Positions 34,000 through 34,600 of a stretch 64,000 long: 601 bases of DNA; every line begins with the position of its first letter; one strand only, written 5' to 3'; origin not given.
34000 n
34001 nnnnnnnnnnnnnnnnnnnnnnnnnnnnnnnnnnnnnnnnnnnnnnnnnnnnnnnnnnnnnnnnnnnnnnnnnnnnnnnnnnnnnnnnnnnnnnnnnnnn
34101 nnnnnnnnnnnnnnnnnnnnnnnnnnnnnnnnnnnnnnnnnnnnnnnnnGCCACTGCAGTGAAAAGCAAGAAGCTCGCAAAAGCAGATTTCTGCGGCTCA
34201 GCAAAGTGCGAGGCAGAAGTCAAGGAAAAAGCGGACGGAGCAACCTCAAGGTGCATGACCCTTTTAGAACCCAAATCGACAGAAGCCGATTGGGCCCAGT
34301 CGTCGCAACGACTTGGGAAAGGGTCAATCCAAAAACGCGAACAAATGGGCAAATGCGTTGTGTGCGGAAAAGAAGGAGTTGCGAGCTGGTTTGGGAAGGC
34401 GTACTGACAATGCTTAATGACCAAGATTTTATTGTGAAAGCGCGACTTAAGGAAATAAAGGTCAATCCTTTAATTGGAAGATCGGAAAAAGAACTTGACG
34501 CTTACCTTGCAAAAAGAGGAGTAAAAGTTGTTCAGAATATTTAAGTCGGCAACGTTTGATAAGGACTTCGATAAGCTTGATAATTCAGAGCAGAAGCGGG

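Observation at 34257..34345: In-frame 69-nt three-way-junction element inside proS, built from the same modules as this genome's tRNA introns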

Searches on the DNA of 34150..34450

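Call 79: search_rna_families(source=window, start=34150, end=34450, threshold=evalue, max_evalue=10)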
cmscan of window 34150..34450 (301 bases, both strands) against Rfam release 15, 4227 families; matches with E-value up to 10: 0.
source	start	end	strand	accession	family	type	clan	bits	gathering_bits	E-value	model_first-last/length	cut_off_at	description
